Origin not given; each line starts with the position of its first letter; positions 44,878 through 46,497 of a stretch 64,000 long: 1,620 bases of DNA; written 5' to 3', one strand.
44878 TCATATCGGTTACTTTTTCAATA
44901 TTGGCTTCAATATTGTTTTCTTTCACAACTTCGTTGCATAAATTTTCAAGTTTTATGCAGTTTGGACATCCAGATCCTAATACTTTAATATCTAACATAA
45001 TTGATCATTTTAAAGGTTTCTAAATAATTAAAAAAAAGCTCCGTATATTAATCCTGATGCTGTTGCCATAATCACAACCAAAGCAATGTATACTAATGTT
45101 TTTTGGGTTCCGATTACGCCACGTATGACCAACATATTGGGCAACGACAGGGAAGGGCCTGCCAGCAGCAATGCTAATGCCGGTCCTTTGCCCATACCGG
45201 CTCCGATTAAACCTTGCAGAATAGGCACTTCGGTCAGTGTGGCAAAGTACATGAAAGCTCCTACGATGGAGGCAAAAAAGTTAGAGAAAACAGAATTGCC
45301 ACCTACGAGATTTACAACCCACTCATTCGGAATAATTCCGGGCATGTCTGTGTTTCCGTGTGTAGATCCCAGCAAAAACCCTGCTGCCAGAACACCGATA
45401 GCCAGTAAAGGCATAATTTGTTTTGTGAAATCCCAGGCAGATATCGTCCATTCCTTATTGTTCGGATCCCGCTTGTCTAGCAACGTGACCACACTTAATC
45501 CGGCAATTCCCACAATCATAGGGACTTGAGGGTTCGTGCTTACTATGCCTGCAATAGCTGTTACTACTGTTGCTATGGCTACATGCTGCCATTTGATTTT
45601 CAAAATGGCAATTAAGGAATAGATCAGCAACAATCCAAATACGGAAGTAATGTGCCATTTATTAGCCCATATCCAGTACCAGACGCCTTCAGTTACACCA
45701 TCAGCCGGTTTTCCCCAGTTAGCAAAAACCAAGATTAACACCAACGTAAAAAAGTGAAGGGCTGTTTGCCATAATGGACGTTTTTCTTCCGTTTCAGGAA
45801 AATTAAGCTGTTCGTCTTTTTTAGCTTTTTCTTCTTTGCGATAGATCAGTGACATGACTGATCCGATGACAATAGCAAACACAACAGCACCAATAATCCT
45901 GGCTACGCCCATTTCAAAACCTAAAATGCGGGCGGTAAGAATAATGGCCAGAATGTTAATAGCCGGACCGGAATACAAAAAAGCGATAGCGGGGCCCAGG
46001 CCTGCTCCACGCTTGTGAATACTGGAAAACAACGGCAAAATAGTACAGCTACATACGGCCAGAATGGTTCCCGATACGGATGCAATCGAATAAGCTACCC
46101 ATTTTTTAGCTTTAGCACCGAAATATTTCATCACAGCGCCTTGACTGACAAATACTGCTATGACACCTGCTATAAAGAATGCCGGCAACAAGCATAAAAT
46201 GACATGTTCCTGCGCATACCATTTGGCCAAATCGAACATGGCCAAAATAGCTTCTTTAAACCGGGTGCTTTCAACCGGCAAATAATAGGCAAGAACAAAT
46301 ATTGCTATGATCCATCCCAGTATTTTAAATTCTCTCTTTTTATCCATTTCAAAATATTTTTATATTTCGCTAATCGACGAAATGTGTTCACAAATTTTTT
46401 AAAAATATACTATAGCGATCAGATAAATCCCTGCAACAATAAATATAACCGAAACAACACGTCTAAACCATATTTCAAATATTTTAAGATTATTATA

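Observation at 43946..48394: Second ArsR-headed operon: thiol-relay proteins plus permease, a combination I cannot match to a characterised system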

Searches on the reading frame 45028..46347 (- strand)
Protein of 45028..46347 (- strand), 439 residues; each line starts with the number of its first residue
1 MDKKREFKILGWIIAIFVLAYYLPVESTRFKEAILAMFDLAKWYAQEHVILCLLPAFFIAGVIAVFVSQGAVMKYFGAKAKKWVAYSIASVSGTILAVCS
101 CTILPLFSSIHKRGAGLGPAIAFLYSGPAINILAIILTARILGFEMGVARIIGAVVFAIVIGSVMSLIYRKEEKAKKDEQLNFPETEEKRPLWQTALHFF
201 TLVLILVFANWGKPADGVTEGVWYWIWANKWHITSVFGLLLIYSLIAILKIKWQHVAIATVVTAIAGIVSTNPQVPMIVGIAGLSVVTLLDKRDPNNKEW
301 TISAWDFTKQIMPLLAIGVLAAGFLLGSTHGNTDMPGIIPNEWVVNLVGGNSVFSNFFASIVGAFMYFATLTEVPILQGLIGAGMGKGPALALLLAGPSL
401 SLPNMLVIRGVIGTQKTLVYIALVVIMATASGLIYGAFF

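Call 3: search_protein_families(library=pfam, proteins=[window:45028-46347:-], max_evalue=0.01)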
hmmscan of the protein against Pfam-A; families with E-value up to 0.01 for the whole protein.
window:45028-46347:- (439 aa): 1 family
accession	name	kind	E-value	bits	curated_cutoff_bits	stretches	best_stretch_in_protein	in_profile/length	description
PF03773.19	ArsP_1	-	4.2e-72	243.2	32.3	1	43-436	10-293/294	Predicted permease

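Call 4: search_protein_families(library=ncbifam, proteins=[window:45028-46347:-], max_evalue=0.01)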
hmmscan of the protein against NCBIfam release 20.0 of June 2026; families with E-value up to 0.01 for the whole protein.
window:45028-46347:- (439 aa): 2 families
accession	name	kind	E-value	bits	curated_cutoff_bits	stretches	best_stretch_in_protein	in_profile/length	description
NF033936.1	CuZnOut_SO0444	equivalog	8e-33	114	300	1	53-435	12-309/351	SO_0444 family Cu/Zn efflux transporter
NF040736.1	efflux_SaoE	equivalog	2.6e-31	109.2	325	2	53-180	22-147/352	efflux transporter SaoE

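Call 8: find_encoding_contigs(protein=window:45028-46347:-, flank=10000, max_places=6)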
Protein window:45028-46347:- (439 aa): 2 contigs read that carry it; 1 place shown.
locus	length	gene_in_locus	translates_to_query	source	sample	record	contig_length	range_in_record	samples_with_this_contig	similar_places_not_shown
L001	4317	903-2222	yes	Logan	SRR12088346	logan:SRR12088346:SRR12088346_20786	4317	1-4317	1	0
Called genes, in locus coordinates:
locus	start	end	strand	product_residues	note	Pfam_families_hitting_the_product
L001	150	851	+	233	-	PF13386:DsbD_2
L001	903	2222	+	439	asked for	PF03773:ArsP_1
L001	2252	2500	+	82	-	PF13192:Thioredoxin_3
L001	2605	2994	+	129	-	PF00581:Rhodanese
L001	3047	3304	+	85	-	PF13192:Thioredoxin_3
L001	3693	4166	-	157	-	PF03625:DUF302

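Call 40: search_solved_structures(query=window:45028-46347:-, max_evalue=1)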
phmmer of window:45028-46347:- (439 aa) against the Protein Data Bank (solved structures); distinct sequences matched with E-value up to 1: 11.
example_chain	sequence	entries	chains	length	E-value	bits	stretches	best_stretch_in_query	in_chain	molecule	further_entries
8pjr_A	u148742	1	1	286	0.0086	18.3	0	252-335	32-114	SAKe6AC-LB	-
8dab_B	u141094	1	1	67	0.25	13.5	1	279-316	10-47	Affibody LL2.IVVY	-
1h0t_B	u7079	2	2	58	0.28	13.4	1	279-316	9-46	ZSPA-1 AFFIBODY | Affibody binding protein Z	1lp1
8da9_B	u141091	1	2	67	0.29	13.3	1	280-316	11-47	Affibody LL2.FIIV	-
8dac_B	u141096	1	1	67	0.29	13.3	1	280-316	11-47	Affibody LL2.FILV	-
8da4_B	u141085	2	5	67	0.39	12.9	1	280-316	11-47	Affibody LL1.FIVM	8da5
7pvp_A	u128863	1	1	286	0.45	12.7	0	252-332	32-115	SAKe6BC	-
8da7_B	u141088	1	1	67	0.54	12.4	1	280-316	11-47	affibody LL1.FIFV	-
8da6_B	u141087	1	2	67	0.54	12.4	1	280-316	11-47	Affibody LL1.FIIM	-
8da3_B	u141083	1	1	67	0.74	12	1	280-316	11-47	Affibody LL1.FILF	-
9y8j_A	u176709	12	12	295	0.87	11.7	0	264-309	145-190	Kelch-like protein 12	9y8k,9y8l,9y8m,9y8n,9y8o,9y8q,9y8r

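Call 67: search_dna_similar(query=window:45028-46347:-, collection=plasmids, mode=protein, max_evalue=1e-8, max_rows=30, rows=spread)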
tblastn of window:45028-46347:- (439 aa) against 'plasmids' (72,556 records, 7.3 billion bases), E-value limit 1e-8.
Records with a match: 1; places in all: 1; records where one place covers at least 80% of the query: 1.
Best place of each record, by identity: <60% 1.
By first word of the organism name: Leptolinea 1.
By predicted mobility (MOB-suite, as given by PLSDB): non-mobilizable 1.
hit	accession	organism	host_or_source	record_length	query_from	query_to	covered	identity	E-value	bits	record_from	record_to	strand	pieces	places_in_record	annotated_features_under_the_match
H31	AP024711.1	Leptolinea sp. HRD-7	-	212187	44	436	90%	35.8%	3e-51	193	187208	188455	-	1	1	permease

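Call 68: find_homologous_proteins(query=window:45028-46347:-, max_evalue=1e-10)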
Query window:45028-46347:- (439 aa): 8000 proteins with E <= 1e-10 among 8000 candidates; the best 120 are listed.
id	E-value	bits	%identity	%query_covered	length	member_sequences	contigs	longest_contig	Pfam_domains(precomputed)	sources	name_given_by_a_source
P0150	1.6e-282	955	100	100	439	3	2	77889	PF03773.20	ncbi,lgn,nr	ncbi:MAG: permease [Bacteroidales bacterium]|nr:permease [Bacteroidales bacterium] MCF8326749.1 perm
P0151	1.1e-270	916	94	100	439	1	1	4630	PF03773.20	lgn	-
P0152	1.8e-266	902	93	100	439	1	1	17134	PF03773.20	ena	-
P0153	1.3e-262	889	91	100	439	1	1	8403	PF03773.20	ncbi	ncbi:MAG: permease [Bacteroidota bacterium]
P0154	8.0e-259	877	90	100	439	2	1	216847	PF03773.20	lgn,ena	-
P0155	2.3e-258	875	90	99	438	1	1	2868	PF03773.20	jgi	-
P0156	2.1e-256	869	88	100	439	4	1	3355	PF03773.20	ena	-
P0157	3.9e-251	852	88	100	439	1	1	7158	PF03773.20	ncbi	ncbi:MAG: permease [Bacteroidales bacterium]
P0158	2.6e-250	849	86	100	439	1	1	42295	PF03773.20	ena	-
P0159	3.5e-250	848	86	100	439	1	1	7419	PF03773.20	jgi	-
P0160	4.5e-250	848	86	100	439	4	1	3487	PF03773.20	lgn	-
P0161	4.5e-250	848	87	100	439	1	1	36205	PF03773.20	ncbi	ncbi:MAG: permease [Bacteroidales bacterium]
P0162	1.3e-249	847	86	100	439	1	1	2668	PF03773.20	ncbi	ncbi:MAG: permease [Bacteroidota bacterium]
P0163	1.6e-249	846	86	100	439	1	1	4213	PF03773.20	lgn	-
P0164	1.9e-249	846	86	100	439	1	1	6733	PF03773.20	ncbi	-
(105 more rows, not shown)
